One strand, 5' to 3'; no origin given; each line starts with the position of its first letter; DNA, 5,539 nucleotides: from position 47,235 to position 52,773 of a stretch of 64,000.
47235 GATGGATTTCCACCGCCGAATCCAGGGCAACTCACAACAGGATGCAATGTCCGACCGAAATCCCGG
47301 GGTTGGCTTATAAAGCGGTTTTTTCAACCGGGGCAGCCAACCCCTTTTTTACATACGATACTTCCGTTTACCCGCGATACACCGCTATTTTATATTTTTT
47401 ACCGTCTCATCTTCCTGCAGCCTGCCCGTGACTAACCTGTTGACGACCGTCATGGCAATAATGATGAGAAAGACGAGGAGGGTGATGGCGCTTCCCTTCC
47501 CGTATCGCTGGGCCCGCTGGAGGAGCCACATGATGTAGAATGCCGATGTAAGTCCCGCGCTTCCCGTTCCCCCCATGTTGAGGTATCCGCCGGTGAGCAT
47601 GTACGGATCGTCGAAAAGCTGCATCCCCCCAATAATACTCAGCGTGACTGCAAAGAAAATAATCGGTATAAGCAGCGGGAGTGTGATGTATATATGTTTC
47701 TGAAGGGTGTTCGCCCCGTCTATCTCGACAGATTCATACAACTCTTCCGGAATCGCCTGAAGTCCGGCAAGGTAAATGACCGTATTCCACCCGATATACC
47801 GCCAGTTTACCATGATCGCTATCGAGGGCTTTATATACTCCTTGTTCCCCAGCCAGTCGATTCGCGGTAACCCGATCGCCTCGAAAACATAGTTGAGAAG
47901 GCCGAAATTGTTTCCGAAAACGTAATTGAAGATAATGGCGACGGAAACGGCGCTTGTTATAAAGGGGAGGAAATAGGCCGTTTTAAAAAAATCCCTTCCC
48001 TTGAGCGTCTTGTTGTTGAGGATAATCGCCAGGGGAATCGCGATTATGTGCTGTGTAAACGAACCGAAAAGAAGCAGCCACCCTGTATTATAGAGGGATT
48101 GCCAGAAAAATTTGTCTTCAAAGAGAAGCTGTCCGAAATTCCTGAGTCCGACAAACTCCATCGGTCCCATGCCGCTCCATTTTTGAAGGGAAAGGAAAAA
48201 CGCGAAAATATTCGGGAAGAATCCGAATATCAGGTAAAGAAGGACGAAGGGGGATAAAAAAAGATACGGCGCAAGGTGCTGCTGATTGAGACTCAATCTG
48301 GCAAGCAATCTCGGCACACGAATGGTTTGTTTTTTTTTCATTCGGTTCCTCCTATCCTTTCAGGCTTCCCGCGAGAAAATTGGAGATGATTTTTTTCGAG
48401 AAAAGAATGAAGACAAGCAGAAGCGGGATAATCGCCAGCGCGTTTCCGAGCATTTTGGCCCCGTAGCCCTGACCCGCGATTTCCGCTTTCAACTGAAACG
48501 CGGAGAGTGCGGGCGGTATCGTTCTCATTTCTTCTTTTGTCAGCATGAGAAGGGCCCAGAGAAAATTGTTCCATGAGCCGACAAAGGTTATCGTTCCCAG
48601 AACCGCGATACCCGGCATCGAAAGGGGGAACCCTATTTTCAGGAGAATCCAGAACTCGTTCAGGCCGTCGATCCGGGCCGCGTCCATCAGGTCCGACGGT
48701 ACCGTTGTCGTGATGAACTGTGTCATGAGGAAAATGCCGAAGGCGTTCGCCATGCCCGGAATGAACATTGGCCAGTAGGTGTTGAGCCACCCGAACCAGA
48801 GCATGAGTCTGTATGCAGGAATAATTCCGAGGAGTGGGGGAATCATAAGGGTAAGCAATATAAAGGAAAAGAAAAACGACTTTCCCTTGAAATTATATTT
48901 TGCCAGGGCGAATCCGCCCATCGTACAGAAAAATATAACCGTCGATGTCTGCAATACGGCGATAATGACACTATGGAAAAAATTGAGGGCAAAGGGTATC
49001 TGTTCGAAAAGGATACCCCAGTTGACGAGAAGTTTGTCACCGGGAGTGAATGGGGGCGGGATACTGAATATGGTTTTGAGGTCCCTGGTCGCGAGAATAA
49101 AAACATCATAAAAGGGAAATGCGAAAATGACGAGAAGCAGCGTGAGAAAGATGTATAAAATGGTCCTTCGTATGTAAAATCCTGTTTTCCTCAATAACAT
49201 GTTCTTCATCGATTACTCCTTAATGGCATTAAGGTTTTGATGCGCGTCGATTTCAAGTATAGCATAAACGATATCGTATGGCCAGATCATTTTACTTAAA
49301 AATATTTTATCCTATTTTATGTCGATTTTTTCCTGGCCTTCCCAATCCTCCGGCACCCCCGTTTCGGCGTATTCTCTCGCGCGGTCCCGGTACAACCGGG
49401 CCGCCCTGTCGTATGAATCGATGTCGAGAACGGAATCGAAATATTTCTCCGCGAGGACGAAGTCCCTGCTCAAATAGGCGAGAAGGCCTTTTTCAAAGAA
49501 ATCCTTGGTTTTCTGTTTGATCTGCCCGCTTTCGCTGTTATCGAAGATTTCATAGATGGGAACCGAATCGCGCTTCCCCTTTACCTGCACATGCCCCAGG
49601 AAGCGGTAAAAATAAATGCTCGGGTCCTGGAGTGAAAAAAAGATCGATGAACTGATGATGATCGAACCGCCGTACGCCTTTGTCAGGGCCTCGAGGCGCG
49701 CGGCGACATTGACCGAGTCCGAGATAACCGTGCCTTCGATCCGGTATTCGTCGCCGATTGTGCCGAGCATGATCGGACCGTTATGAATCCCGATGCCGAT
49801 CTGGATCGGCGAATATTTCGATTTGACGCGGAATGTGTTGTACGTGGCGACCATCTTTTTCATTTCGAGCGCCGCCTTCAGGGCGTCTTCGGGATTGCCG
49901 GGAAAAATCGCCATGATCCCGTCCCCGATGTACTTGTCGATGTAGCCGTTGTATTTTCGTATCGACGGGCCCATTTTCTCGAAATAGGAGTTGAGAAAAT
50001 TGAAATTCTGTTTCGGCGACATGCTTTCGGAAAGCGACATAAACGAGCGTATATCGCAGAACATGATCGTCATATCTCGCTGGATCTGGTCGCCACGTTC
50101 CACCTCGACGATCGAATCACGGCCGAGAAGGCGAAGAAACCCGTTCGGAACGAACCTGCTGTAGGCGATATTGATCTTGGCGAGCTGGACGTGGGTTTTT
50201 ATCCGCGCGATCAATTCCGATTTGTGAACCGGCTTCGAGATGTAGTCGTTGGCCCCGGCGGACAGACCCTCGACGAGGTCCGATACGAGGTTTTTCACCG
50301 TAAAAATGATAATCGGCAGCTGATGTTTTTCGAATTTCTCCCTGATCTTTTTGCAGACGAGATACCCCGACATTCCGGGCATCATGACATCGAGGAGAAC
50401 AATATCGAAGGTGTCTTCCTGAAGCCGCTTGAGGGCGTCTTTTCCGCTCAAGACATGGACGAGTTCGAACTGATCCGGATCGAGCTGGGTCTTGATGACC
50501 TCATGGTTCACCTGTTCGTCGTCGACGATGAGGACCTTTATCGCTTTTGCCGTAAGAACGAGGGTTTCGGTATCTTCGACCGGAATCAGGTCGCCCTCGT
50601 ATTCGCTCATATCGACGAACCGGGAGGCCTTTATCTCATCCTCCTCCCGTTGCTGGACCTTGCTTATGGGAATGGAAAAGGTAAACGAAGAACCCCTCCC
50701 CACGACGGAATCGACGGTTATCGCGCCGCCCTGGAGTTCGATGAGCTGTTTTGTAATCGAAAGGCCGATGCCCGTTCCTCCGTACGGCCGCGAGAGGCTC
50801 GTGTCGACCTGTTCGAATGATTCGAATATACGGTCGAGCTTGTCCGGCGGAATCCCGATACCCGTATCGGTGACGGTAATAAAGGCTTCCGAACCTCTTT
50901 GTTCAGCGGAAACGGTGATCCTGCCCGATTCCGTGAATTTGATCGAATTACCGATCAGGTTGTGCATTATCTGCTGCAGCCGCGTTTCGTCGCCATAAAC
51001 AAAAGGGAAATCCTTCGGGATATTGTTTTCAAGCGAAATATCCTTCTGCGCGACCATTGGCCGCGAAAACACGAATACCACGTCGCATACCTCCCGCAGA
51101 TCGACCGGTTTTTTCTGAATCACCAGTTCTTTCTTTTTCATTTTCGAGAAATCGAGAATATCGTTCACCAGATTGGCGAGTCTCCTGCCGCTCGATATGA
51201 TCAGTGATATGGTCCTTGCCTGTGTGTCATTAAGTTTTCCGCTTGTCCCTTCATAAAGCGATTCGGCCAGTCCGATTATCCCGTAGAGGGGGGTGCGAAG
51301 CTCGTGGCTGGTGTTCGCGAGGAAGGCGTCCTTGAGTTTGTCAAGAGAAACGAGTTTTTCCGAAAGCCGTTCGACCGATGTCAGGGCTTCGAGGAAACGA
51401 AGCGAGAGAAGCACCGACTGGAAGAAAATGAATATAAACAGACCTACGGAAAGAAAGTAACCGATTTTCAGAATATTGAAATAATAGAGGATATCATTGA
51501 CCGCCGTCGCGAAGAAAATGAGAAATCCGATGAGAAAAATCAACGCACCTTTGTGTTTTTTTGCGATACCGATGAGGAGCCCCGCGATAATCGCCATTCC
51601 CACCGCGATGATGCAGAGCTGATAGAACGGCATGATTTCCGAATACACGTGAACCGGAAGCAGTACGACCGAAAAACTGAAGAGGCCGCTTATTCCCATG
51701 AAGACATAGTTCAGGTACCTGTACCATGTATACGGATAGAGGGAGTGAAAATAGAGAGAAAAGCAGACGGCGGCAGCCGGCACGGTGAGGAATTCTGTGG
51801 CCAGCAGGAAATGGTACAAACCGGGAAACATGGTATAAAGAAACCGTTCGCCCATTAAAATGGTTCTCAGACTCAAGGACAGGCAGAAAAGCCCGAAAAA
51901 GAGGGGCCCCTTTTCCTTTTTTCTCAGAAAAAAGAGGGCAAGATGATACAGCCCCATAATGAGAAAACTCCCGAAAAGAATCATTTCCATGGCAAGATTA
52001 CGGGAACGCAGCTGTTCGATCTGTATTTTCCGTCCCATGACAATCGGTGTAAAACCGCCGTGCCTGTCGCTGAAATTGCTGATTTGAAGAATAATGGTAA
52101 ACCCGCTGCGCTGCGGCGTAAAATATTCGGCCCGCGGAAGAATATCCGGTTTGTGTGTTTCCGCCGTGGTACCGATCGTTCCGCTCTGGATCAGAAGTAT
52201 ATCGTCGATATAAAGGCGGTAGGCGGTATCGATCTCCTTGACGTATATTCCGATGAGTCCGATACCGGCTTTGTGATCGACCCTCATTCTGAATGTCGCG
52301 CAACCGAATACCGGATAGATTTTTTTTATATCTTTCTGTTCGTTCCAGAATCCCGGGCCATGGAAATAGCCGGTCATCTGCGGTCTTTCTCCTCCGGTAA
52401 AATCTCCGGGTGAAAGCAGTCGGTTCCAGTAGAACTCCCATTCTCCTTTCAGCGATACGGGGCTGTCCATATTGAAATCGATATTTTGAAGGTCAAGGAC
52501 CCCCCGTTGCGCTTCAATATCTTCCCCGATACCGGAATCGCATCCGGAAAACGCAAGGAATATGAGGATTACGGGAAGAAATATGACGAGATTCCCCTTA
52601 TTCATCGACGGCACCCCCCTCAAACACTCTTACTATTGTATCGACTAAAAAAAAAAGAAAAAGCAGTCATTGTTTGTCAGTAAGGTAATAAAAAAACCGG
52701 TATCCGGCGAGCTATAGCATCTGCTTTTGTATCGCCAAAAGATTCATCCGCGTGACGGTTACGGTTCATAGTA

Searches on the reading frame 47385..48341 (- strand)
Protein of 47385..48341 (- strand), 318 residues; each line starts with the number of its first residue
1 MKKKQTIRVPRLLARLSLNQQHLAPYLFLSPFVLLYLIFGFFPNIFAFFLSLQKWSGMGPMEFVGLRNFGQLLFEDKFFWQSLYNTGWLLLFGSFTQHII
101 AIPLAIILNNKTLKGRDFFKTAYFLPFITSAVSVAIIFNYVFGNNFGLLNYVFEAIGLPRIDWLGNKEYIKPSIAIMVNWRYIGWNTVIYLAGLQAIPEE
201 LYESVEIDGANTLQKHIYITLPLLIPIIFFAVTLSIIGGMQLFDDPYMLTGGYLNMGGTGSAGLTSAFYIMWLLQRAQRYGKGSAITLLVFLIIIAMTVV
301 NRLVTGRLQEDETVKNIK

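Call 58: search_protein_families(library=pfam, proteins=[window:47385-48341:-], max_evalue=0.0001)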
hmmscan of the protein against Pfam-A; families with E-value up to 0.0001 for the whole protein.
window:47385-48341:- (318 aa): 1 family
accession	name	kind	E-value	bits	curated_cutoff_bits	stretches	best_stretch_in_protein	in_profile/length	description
PF00528.27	BPD_transp_1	-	3.1e-15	56.8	26.4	1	101-308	1-182/184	Binding-protein-dependent transport system inner membrane component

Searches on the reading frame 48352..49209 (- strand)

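Call 58: search_protein_families(library=pfam, proteins=[window:48352-49209:-], max_evalue=0.0001)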
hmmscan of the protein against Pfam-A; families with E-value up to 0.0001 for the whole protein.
window:48352-49209:- (285 aa): 1 family
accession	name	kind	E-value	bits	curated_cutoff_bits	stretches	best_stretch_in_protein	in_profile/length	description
PF00528.27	BPD_transp_1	-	5.6e-17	62.5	26.4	1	98-271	4-175/184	Binding-protein-dependent transport system inner membrane component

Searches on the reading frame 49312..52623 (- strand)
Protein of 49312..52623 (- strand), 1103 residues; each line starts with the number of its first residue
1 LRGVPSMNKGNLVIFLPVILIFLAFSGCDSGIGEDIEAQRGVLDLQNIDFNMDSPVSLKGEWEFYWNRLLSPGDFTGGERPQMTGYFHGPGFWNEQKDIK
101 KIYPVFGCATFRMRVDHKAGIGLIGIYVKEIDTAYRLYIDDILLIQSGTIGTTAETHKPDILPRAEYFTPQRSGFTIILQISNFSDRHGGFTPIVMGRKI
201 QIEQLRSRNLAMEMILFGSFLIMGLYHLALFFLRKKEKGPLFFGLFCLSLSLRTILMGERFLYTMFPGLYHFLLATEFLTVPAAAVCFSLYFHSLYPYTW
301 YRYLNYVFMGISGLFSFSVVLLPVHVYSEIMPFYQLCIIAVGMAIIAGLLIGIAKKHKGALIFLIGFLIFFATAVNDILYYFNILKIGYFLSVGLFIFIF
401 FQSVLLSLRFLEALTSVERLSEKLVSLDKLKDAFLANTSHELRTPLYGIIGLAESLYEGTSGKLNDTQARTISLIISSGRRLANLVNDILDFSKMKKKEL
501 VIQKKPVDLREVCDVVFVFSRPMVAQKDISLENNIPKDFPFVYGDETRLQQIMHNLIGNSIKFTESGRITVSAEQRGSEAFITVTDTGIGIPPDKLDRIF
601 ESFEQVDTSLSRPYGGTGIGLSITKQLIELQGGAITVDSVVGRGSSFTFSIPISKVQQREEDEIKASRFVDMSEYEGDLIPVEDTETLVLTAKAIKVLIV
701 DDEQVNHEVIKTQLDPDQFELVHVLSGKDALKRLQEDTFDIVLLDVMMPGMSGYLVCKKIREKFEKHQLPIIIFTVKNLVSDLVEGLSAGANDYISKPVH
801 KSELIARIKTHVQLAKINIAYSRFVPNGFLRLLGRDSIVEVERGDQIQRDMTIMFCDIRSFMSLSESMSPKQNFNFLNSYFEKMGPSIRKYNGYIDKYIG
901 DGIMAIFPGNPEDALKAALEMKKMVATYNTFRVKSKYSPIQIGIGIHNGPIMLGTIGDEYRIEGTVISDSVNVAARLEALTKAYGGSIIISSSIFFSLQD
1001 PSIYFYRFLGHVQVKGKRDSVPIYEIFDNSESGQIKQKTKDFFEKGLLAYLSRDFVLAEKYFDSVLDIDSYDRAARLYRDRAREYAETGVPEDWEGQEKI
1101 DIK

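Call 58: search_protein_families(library=pfam, proteins=[window:49312-52623:-], max_evalue=0.0001)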
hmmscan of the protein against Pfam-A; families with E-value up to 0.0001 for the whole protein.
window:49312-52623:- (1103 aa): 5 families
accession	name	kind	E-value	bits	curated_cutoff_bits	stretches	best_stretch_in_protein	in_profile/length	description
PF02518.31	HATPase_c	-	8.3e-30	103.9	26.4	1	544-653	1-109/111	Histidine kinase-, DNA gyrase B-, and HSP90-like ATPase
PF00072.30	Response_reg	-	3.5e-29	101.7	30.2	1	697-809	1-111/111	Response regulator receiver domain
PF07695.17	7TMR-DISM_7TM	-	1.5e-23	84.3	29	1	212-407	4-203/205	7TM diverse intracellular signalling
PF00211.25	Guanylate_cyc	-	7.6e-21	75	21.9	1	849-1019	7-175/183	Adenylate and Guanylate cyclase catalytic domain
PF00512.31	HisKA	-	6.3e-19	68.2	26.9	1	431-496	2-64/66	His Kinase A (phospho-acceptor) domain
